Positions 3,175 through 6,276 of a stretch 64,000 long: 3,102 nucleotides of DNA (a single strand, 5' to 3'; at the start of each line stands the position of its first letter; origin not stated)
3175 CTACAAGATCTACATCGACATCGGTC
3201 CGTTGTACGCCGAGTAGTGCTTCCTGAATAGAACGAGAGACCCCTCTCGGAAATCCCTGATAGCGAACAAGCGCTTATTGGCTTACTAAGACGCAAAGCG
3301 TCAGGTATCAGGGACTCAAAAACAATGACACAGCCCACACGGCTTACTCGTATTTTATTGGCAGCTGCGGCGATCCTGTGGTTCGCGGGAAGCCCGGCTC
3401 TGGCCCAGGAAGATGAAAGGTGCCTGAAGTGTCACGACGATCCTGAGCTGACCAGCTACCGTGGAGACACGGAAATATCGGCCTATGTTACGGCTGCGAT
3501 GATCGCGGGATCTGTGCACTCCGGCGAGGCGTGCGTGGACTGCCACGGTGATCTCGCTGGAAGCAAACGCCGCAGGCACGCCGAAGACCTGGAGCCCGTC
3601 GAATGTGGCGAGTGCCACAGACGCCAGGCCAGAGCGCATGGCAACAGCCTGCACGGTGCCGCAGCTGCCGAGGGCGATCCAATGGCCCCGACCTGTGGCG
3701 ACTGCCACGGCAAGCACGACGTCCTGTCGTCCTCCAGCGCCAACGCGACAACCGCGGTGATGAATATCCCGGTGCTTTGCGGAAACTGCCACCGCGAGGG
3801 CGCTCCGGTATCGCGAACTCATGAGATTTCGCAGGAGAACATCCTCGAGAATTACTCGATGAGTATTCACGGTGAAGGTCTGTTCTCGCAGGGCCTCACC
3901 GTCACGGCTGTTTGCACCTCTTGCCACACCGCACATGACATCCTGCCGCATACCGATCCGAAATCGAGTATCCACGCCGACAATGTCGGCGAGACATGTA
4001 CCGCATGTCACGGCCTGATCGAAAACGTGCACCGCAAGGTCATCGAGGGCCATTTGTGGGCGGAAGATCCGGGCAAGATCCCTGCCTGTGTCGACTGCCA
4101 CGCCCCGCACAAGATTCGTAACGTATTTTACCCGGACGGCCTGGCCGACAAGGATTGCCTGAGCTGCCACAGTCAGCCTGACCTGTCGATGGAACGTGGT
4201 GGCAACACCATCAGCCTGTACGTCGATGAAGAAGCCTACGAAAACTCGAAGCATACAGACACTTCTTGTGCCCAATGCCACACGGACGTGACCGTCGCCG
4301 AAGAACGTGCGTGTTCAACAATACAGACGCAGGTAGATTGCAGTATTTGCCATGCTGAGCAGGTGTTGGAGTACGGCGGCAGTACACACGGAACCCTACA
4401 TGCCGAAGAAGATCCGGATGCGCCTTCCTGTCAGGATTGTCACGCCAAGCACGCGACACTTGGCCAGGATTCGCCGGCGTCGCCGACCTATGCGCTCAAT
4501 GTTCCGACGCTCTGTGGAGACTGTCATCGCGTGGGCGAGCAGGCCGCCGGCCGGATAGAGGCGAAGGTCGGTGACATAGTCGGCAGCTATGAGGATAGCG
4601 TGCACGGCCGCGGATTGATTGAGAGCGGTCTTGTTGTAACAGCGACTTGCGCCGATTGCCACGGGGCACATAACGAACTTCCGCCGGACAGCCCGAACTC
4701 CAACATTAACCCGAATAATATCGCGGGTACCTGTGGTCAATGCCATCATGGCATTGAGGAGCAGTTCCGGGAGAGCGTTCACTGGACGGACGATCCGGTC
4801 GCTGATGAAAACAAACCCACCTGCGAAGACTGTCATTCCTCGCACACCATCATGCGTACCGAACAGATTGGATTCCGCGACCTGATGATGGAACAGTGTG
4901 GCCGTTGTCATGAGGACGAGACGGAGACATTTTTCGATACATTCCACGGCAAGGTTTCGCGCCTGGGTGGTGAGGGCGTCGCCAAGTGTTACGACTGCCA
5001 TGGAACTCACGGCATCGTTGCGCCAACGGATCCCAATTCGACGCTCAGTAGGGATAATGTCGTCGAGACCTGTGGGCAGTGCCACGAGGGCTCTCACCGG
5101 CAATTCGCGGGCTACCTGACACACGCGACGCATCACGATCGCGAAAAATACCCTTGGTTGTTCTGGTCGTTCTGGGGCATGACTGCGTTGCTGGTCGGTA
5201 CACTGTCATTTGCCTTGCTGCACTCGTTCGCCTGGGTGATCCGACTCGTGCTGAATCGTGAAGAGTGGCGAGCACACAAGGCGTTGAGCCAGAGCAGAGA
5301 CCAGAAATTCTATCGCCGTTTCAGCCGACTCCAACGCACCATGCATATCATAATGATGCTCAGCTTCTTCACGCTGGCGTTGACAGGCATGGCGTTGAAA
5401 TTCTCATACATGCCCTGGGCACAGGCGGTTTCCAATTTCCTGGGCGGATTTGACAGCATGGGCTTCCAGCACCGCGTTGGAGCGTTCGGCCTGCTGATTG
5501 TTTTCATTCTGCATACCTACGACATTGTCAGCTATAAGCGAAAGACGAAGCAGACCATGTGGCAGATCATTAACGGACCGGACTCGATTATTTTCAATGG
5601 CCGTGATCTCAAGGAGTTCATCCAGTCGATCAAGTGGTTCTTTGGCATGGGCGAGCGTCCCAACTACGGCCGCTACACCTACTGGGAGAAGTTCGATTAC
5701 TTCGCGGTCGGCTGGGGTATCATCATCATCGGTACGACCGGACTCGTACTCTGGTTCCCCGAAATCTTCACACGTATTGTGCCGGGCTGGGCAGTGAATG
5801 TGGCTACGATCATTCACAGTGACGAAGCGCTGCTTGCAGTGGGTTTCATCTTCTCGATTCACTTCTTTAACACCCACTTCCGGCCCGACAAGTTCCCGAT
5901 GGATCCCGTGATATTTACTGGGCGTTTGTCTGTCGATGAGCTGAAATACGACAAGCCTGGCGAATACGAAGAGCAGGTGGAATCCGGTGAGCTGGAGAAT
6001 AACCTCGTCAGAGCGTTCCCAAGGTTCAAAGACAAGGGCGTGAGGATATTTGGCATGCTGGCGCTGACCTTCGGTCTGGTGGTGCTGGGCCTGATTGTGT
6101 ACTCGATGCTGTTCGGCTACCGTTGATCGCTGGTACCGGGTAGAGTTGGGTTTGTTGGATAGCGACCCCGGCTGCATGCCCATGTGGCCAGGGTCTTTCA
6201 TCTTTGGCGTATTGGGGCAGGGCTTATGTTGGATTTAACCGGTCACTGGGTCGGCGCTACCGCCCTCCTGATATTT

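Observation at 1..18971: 19-kb respiratory island with about 50 c-heme motifs and four quinone-coupling modules: a hybrid of Shewanella-type and Geobacter-type electron-conduit parts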

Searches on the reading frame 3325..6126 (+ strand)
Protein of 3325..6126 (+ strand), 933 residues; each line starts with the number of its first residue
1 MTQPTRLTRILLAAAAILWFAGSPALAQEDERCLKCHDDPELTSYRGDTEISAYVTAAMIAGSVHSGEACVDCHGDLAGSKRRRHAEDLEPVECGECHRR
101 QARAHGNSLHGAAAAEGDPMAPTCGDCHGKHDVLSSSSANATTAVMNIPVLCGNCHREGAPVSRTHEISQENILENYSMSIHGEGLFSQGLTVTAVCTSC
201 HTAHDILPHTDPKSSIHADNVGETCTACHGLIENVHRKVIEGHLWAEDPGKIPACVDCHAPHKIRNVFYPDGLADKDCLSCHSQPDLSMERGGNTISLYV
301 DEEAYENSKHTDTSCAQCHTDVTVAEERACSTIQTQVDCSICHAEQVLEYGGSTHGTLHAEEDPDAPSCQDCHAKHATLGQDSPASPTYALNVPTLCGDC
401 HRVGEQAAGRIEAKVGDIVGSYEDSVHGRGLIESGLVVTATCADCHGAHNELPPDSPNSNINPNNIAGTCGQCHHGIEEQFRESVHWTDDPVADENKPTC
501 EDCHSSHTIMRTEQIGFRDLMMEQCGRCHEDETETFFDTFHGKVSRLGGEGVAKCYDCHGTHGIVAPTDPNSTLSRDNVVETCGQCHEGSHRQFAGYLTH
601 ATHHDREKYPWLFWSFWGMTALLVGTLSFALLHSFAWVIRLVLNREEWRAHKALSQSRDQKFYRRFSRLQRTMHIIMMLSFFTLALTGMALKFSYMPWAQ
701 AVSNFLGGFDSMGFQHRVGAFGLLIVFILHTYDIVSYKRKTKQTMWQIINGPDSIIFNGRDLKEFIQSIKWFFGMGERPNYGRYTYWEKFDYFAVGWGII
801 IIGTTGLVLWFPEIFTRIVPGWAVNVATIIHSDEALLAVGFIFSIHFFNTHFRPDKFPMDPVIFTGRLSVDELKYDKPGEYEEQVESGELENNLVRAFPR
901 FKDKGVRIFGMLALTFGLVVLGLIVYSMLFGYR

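Call 7: search_protein_families(library=pfam, proteins=[window:3325-6126:+], max_evalue=0.01)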
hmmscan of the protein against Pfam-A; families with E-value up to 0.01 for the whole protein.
window:3325-6126:+ (933 aa): 6 families
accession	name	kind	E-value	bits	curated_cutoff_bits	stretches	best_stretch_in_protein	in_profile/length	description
PF14522.11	Cytochrome_C7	-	9.2e-27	93.1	24.8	6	439-505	13-67/67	Cytochrome c7 and related cytochrome c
PF14537.11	Cytochrom_c3_2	-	1.6e-19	70.6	25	2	496-588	5-79/79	Cytochrome c3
PF09699.15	Paired_CXXCH_1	-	2.4e-15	56.4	20.6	1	553-589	7-38/41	Doubled CXXCH motif (Paired_CXXCH_1)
PF03264.19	Cytochrom_NNT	-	2.6e-08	34.2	24.1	0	28-78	123-168/174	NapC/NirT cytochrome c family, N-terminal region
PF01292.26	Ni_hydr_CYTB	-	5.1e-07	30.1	30.1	1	595-751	23-179/179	Prokaryotic cytochrome b561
PF22678.1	Cytochrom_c_NrfB-like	-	2.7e-05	25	27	0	225-270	1-51/89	Cytochrome c-type protein NrfB-like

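Call 9: search_protein_families(library=ncbifam, proteins=[window:3325-6126:+], max_evalue=0.01)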
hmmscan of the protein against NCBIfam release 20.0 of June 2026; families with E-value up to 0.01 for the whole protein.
window:3325-6126:+ (933 aa): 10 families
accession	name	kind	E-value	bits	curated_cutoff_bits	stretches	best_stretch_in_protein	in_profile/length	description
TIGR03508.1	decahem_SO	subfamily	9.1e-24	84.3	192.2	4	423-589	18-176/258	DmsE family decaheme c-type cytochrome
NF041028.1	decahem_GSU2203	exception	1.6e-15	57.2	325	2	418-591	46-211/317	GSU2203 family decaheme c-type cytochrome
TIGR04257.1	nanowire_3heme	domain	3.7e-13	49.4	40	0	366-402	23-59/75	c(7)-type cytochrome triheme domain-containing protein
TIGR01583.1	formate-DH-gamm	equivalog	5.3e-08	33.1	115.85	1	664-850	3-169/204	formate dehydrogenase subunit gamma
TIGR02125.1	CytB-hydogenase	equivalog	2.7e-05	23.7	121.5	1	665-811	2-140/212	Ni/Fe-hydrogenase, b-type cytochrome subunit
TIGR03146.1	cyt_nit_nrfB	equivalog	7.5e-05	23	166.6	1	123-261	13-143/145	cytochrome c nitrite reductase pentaheme subunit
TIGR03153.1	cytochr_NrfH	equivalog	0.00035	20.6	134.2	0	68-100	103-135/138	cytochrome c nitrite reductase small subunit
TIGR02161.1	napC_nirT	subfamily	0.0021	18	310.6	1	215-264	38-87/185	periplasmic nitrate (or nitrite) reductase c-type cytochrome, NapC/NirT family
TIGR02162.1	torC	equivalog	0.0077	15.5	478.2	1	212-267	34-89/387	pentaheme c-type cytochrome TorC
NF007906.0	PRK10617.1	equivalog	0.008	16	349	1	216-264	48-96/200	cytochrome c-type protein NapC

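Call 13: find_homologous_proteins(query=window:3325-6126:+, max_evalue=1e-10)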
Query window:3325-6126:+ (933 aa): 3410 proteins with E <= 1e-10 among 8000 candidates; the best 120 are listed.
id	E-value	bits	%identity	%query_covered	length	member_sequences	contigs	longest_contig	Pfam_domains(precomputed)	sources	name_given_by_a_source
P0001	0.0e+0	2245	100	100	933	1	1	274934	PF09699.16,PF14537.12,PF22678.2,PF01292.27,PF03264.20,PF14522.12,PF22113.2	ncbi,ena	-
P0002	0.0e+0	2043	90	100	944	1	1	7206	PF09699.16,PF14537.12,PF01292.27,PF03264.20,PF14522.12,PF22113.2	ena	-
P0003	0.0e+0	2040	90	100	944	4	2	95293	PF09699.16,PF14537.12,PF01292.27,PF03264.20,PF14522.12,PF22113.2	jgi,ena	-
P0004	0.0e+0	2029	90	100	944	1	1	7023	PF09699.16,PF14537.12,PF01292.27,PF03264.20,PF14522.12,PF22113.2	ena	-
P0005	0.0e+0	2013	89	99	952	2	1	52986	PF09699.16,PF14537.12,PF01292.27,PF14522.12,PF22113.2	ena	-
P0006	0.0e+0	1967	85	100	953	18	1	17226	PF09699.16,PF14537.12,PF01292.27,PF00684.26,PF14522.12,PF22113.2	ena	-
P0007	0.0e+0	1957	85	100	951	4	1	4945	PF09699.16,PF14537.12,PF01292.27,PF03264.20,PF14522.12,PF22113.2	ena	-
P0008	0.0e+0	1957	84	100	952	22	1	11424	PF09699.16,PF14537.12,PF01292.27,PF03264.20,PF14522.12,PF22113.2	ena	-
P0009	0.0e+0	1922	84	100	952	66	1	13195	PF09699.16,PF14537.12,PF01292.27,PF02085.22,PF00684.26,PF14522.12,PF22113.2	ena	-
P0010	0.0e+0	1920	85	99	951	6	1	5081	PF09699.16,PF14537.12,PF01292.27,PF03264.20,PF14522.12,PF22113.2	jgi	-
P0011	0.0e+0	1901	82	100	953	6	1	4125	PF09699.16,PF14537.12,PF01292.27,PF14522.12,PF22113.2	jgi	jgi:cytochrome b subunit of formate dehydrogenase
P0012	0.0e+0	1893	83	100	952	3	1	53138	PF09699.16,PF14537.12,PF01292.27,PF03264.20,PF02085.22,PF14522.12,PF22113.2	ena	-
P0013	0.0e+0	1862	82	100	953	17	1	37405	PF09699.16,PF14537.12,PF01292.27,PF03264.20,PF14522.12,PF22113.2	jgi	-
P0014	0.0e+0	1857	83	100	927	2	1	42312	PF09699.16,PF14537.12,PF03264.20,PF02085.22,PF14522.12,PF22113.2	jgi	-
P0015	0.0e+0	1829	80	99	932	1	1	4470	PF09699.16,PF14537.12,PF01292.27,PF14522.12,PF22113.2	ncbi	-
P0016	0.0e+0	1810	83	96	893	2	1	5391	PF09699.16,PF14537.12,PF01292.27,PF03264.20,PF14522.12,PF22113.2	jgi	jgi:cytochrome b subunit of formate dehydrogenase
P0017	0.0e+0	1806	80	98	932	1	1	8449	PF09699.16,PF14537.12,PF01292.27,PF03264.20,PF02085.22,PF14522.12,PF22113.2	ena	-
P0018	0.0e+0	1804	78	100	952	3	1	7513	PF09699.16,PF14537.12,PF01292.27,PF14522.12,PF22113.2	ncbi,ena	-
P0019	0.0e+0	1804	79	99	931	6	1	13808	PF09699.16,PF14537.12,PF01292.27,PF14522.12,PF22113.2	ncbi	-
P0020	0.0e+0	1801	81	98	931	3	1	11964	PF09699.16,PF14537.12,PF22678.2,PF01292.27,PF03264.20,PF02085.22,PF14522.12,PF22113.2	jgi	jgi:cytochrome b subunit of formate dehydrogenase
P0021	0.0e+0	1798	80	98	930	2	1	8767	PF09699.16,PF14537.12,PF01292.27,PF02085.22,PF14522.12,PF22113.2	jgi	jgi:cytochrome b subunit of formate dehydrogenase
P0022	0.0e+0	1798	79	100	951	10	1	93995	PF09699.16,PF14537.12,PF01292.27,PF03264.20,PF14522.12,PF22113.2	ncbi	-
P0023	0.0e+0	1790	78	99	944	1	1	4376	PF09699.16,PF14537.12,PF01292.27,PF14522.12,PF22113.2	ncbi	ncbi:MAG: hypothetical protein ACR2QI_08200, partial [Woeseiaceae bacterium]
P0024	0.0e+0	1780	77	100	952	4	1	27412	PF09699.16,PF14537.12,PF01292.27,PF14522.12,PF22113.2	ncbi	-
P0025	0.0e+0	1760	78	99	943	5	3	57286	PF09699.16,PF14537.12,PF01292.27,PF14522.12,PF22113.2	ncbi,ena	-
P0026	0.0e+0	1749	77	98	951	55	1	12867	PF09699.16,PF14537.12,PF01292.27,PF14522.12,PF22113.2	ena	-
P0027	0.0e+0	1746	76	99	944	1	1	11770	PF09699.16,PF14537.12,PF01292.27,PF03264.20,PF02085.22,PF14522.12,PF22113.2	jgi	-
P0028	0.0e+0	1742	76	99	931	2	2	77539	PF09699.16,PF14537.12,PF01292.27,PF14522.12,PF22113.2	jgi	jgi:cytochrome b subunit of formate dehydrogenase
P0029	0.0e+0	1736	77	99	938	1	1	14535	PF09699.16,PF14537.12,PF01292.27,PF14522.12,PF22113.2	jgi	jgi:cytochrome b subunit of formate dehydrogenase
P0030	0.0e+0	1723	76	99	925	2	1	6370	PF09699.16,PF14537.12,PF01292.27,PF03264.20,PF14522.12,PF22113.2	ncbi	ncbi:MAG: hypothetical protein WBM61_18340 [Woeseiaceae bacterium]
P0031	0.0e+0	1720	75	99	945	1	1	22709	PF09699.16,PF14537.12,PF01292.27,PF02085.22,PF14522.12,PF22113.2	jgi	-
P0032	0.0e+0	1719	76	99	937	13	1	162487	PF09699.16,PF14537.12,PF01292.27,PF03264.20,PF14522.12,PF22113.2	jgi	-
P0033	0.0e+0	1717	75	99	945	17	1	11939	PF09699.16,PF14537.12,PF01292.27,PF03264.20,PF02085.22,PF14522.12,PF22113.2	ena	-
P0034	0.0e+0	1716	76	99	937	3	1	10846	PF09699.16,PF14537.12,PF01292.27,PF14522.12,PF22113.2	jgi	-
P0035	0.0e+0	1715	76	99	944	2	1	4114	PF09699.16,PF14537.12,PF01292.27,PF03264.20,PF14522.12,PF22113.2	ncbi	-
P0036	0.0e+0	1713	75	99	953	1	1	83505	PF09699.16,PF14537.12,PF01292.27,PF03264.20,PF14522.12,PF22113.2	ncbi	-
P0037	0.0e+0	1712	75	99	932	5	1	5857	PF09699.16,PF14537.12,PF01292.27,PF14522.12,PF22113.2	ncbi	-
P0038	0.0e+0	1711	75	100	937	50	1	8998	PF09699.16,PF14537.12,PF01292.27,PF03264.20,PF14522.12,PF22113.2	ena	-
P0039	0.0e+0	1708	76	97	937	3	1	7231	PF09699.16,PF14537.12,PF01292.27,PF03264.20,PF14522.12,PF22113.2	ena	-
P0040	0.0e+0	1705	74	99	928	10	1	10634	PF09699.16,PF14537.12,PF01292.27,PF14522.12,PF22113.2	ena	-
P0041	0.0e+0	1701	75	100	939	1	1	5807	PF09699.16,PF14537.12,PF01292.27,PF14522.12,PF22113.2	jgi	jgi:cytochrome b subunit of formate dehydrogenase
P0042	0.0e+0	1699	74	100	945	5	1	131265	PF09699.16,PF14537.12,PF01292.27,PF14522.12,PF22113.2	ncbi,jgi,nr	ncbi:MAG: cytochrome b/b6 domain-containing protein [Gammaproteobacteria bacterium]|nr:cytochrome b/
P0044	0.0e+0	1693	75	99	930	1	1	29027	PF09699.16,PF14537.12,PF01292.27,PF02085.22,PF14522.12,PF22113.2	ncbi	-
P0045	0.0e+0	1692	87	84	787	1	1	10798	PF09699.16,PF14537.12,PF01292.27,PF03264.20,PF14522.12,PF22113.2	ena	-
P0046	0.0e+0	1691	75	99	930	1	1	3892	PF09699.16,PF14537.12,PF01292.27,PF14522.12,PF22113.2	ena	-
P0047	0.0e+0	1691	87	84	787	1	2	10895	PF09699.16,PF14537.12,PF01292.27,PF03264.20,PF14522.12,PF22113.2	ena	-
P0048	0.0e+0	1683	75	99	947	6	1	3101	PF09699.16,PF14537.12,PF22678.2,PF01292.27,PF14522.12,PF22113.2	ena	-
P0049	0.0e+0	1681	74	100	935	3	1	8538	PF09699.16,PF14537.12,PF01292.27,PF14522.12,PF22113.2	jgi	-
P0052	0.0e+0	1677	75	97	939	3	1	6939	PF09699.16,PF14537.12,PF01292.27,PF02085.22,PF14522.12,PF22113.2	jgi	jgi:cytochrome b subunit of formate dehydrogenase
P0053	0.0e+0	1676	74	98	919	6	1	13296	PF09699.16,PF14537.12,PF22678.2,PF01292.27,PF14522.12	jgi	jgi:cytochrome b subunit of formate dehydrogenase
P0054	0.0e+0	1676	75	99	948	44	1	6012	PF09699.16,PF14537.12,PF22678.2,PF01292.27,PF14522.12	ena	-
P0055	0.0e+0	1671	75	97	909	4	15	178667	PF09699.16,PF14537.12,PF01292.27,PF02085.22,PF14522.12,PF22113.2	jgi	jgi:cytochrome b subunit of formate dehydrogenase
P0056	0.0e+0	1669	74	99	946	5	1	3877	PF09699.16,PF14537.12,PF01292.27,PF14522.12,PF22113.2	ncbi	-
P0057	0.0e+0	1668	73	100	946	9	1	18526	PF09699.16,PF14537.12,PF01292.27,PF03264.20,PF14522.12,PF22113.2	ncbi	-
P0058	0.0e+0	1666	78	93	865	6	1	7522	PF09699.16,PF14537.12,PF01292.27,PF14522.12,PF22113.2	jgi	jgi:cytochrome b subunit of formate dehydrogenase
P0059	0.0e+0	1664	74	98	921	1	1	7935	PF09699.16,PF14537.12,PF01292.27,PF03264.20,PF02085.22,PF14522.12,PF22113.2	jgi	jgi:cytochrome b subunit of formate dehydrogenase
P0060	0.0e+0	1663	74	99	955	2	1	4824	PF09699.16,PF14537.12,PF01292.27,PF14522.12,PF22113.2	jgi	jgi:cytochrome b subunit of formate dehydrogenase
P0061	0.0e+0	1661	74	99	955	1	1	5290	PF09699.16,PF14537.12,PF01292.27,PF14522.12,PF22113.2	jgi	jgi:cytochrome b subunit of formate dehydrogenase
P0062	0.0e+0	1659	73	99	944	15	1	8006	PF09699.16,PF14537.12,PF01292.27,PF14522.12,PF22113.2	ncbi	-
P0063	0.0e+0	1657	73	99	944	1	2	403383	PF09699.16,PF14537.12,PF01292.27,PF02085.22,PF14522.12,PF22113.2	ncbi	-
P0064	0.0e+0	1653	73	97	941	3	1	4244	PF09699.16,PF14537.12,PF01292.27,PF02085.22,PF14522.12,PF22113.2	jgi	-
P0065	0.0e+0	1653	76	94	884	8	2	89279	PF09699.16,PF14537.12,PF01292.27,PF02085.22,PF14522.12,PF22113.2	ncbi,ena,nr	ncbi:MAG: cytochrome c3 family protein [Gammaproteobacteria bacterium]|nr:cytochrome c3 family prote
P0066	0.0e+0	1649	74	98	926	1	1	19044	PF09699.16,PF14537.12,PF01292.27,PF14522.12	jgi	jgi:cytochrome b subunit of formate dehydrogenase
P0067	0.0e+0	1643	73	99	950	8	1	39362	PF09699.16,PF14537.12,PF22678.2,PF01292.27,PF02085.22,PF00684.26,PF14522.12,PF22113.2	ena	-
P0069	0.0e+0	1629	73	98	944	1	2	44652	PF09699.16,PF14537.12,PF01292.27,PF14522.12,PF22113.2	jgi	-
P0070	0.0e+0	1621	71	99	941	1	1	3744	PF09699.16,PF14537.12,PF01292.27,PF02085.22,PF14522.12,PF22113.2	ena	-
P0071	0.0e+0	1597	78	88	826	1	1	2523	PF09699.16,PF14537.12,PF01292.27,PF14522.12,PF22113.2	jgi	jgi:cytochrome b subunit of formate dehydrogenase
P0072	0.0e+0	1584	71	97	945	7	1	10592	PF09699.16,PF14537.12,PF01292.27,PF03264.20,PF14522.12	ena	-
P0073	0.0e+0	1566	72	95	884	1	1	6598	PF09699.16,PF14537.12,PF01292.27,PF14522.12,PF22113.2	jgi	jgi:cytochrome b subunit of formate dehydrogenase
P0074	0.0e+0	1538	71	95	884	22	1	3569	PF09699.16,PF14537.12,PF01292.27,PF02085.22,PF14522.12,PF22113.2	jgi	jgi:cytochrome b subunit of formate dehydrogenase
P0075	0.0e+0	1521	71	94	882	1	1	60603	PF09699.16,PF14537.12,PF01292.27,PF02085.22,PF14522.12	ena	-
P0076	0.0e+0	1518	70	95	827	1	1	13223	PF09699.16,PF14537.12,PF01292.27,PF14522.12,PF22113.2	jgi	jgi:cytochrome b subunit of formate dehydrogenase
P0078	0.0e+0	1503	61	99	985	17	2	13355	PF09699.16,PF14537.12,PF01292.27,PF02085.22,PF14522.12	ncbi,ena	-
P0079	0.0e+0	1498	62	100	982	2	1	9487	PF09699.16,PF14537.12,PF01292.27,PF03264.20,PF14522.12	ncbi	-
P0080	0.0e+0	1491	63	98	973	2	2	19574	PF09699.16,PF14537.12,PF01292.27,PF02085.22,PF14522.12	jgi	-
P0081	0.0e+0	1490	66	99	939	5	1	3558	PF09699.16,PF14537.12,PF01292.27,PF14522.12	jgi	jgi:predicted CXXCH cytochrome family protein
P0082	0.0e+0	1478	65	99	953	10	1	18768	PF09699.16,PF14537.12,PF22678.2,PF01292.27,PF14522.12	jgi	-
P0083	0.0e+0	1477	78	81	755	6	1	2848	PF09699.16,PF14537.12,PF01292.27,PF14522.12,PF22113.2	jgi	jgi:cytochrome b subunit of formate dehydrogenase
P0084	0.0e+0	1473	61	100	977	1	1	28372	PF09699.16,PF14537.12,PF01292.27,PF02085.22,PF14522.12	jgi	jgi:cytochrome b subunit of formate dehydrogenase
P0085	0.0e+0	1473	63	98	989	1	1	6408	PF09699.16,PF14537.12,PF01292.27,PF02085.22,PF14522.12,PF22113.2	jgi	jgi:cytochrome b subunit of formate dehydrogenase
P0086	0.0e+0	1468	66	99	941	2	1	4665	PF09699.16,PF14537.12,PF01292.27,PF14522.12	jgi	-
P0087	0.0e+0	1467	63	100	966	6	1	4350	PF09699.16,PF14537.12,PF01292.27,PF02085.22,PF14522.12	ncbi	-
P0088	0.0e+0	1467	65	98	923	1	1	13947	PF09699.16,PF14537.12,PF01292.27,PF14522.12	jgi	jgi:predicted CXXCH cytochrome family protein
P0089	0.0e+0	1466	62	99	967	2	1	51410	PF09699.16,PF14537.12,PF01292.27,PF02085.22,PF14522.12,PF22113.2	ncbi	-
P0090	0.0e+0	1466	62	97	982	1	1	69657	PF09699.16,PF14537.12,PF01292.27,PF02085.22,PF14522.12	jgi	jgi:predicted CXXCH cytochrome family protein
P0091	0.0e+0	1464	62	98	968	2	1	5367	PF09699.16,PF14537.12,PF01292.27,PF00684.26,PF14522.12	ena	-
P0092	0.0e+0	1462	60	100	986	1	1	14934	PF09699.16,PF14537.12,PF01292.27,PF14522.12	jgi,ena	-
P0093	0.0e+0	1462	61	99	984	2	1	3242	PF09699.16,PF14537.12,PF01292.27,PF02085.22,PF00684.26,PF14522.12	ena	-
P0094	0.0e+0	1460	62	98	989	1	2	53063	PF09699.16,PF14537.12,PF22678.2,PF01292.27,PF02085.22,PF14522.12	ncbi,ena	-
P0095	0.0e+0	1460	66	96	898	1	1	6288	PF09699.16,PF14537.12,PF01292.27,PF14522.12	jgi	jgi:cytochrome b subunit of formate dehydrogenase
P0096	0.0e+0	1458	62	97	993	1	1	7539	PF09699.16,PF14537.12,PF01292.27,PF02085.22,PF00684.26,PF14522.12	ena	-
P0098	0.0e+0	1455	65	97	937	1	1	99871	PF09699.16,PF14537.12,PF01292.27,PF14522.12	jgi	-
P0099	0.0e+0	1452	61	98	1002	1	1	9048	PF09699.16,PF14537.12,PF01292.27,PF03264.20,PF02085.22,PF14522.12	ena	-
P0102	0.0e+0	1445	61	99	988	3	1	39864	PF09699.16,PF14537.12,PF01292.27,PF02085.22,PF14522.12,PF22113.2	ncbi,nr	ncbi:MAG: hypothetical protein GY769_17300 [bacterium]|nr:hypothetical protein [bacterium]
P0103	0.0e+0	1444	64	99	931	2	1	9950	PF09699.16,PF14537.12,PF01292.27,PF14522.12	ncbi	-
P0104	0.0e+0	1444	65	99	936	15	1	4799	PF09699.16,PF14537.12,PF01292.27,PF14522.12,PF22113.2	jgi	-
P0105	0.0e+0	1444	62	97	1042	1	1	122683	PF09699.16,PF14537.12,PF01292.27,PF02085.22,PF14522.12,PF22113.2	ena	-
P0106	0.0e+0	1443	62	97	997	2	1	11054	PF09699.16,PF14537.12,PF01292.27,PF02085.22,PF14522.12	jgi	jgi:cytochrome b subunit of formate dehydrogenase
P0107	0.0e+0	1442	64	99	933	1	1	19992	PF09699.16,PF14537.12,PF01292.27,PF14522.12,PF22113.2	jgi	jgi:cytochrome b subunit of formate dehydrogenase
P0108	0.0e+0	1442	64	98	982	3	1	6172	PF09699.16,PF14537.12,PF01292.27,PF14522.12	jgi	jgi:cytochrome b subunit of formate dehydrogenase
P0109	0.0e+0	1442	62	97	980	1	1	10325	PF09699.16,PF14537.12,PF01292.27,PF14522.12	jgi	jgi:cytochrome b subunit of formate dehydrogenase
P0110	0.0e+0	1438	62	97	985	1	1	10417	PF09699.16,PF14537.12,PF22678.2,PF01292.27,PF02085.22,PF14522.12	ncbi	-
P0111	0.0e+0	1437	63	99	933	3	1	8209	PF09699.16,PF14537.12,PF01292.27,PF14522.12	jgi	jgi:predicted CXXCH cytochrome family protein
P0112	0.0e+0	1436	64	98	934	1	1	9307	PF09699.16,PF14537.12,PF01292.27,PF14522.12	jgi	jgi:cytochrome b subunit of formate dehydrogenase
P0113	0.0e+0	1435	65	98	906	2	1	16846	PF09699.16,PF14537.12,PF22678.2,PF01292.27,PF14522.12,PF22113.2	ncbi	-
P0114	0.0e+0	1434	77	81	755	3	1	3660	PF09699.16,PF14537.12,PF01292.27,PF02085.22,PF14522.12,PF22113.2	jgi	jgi:cytochrome b subunit of formate dehydrogenase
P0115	0.0e+0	1433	73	84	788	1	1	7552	PF09699.16,PF14537.12,PF01292.27,PF14522.12,PF22113.2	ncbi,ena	-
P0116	0.0e+0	1433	61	98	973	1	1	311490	PF09699.16,PF14537.12,PF01292.27,PF02085.22,PF14522.12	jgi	jgi:cytochrome b subunit of formate dehydrogenase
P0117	0.0e+0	1432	63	96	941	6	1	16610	PF09699.16,PF14537.12,PF01292.27,PF02085.22,PF14522.12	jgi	jgi:cytochrome b subunit of formate dehydrogenase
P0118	0.0e+0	1431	61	99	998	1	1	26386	PF09699.16,PF14537.12,PF01292.27,PF02085.22,PF14522.12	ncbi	-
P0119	0.0e+0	1429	64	99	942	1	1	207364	PF09699.16,PF14537.12,PF01292.27,PF03264.20,PF02085.22,PF14522.12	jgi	jgi:cytochrome b subunit of formate dehydrogenase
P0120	0.0e+0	1423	61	98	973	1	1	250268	PF09699.16,PF14537.12,PF01292.27,PF02085.22,PF14522.12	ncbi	-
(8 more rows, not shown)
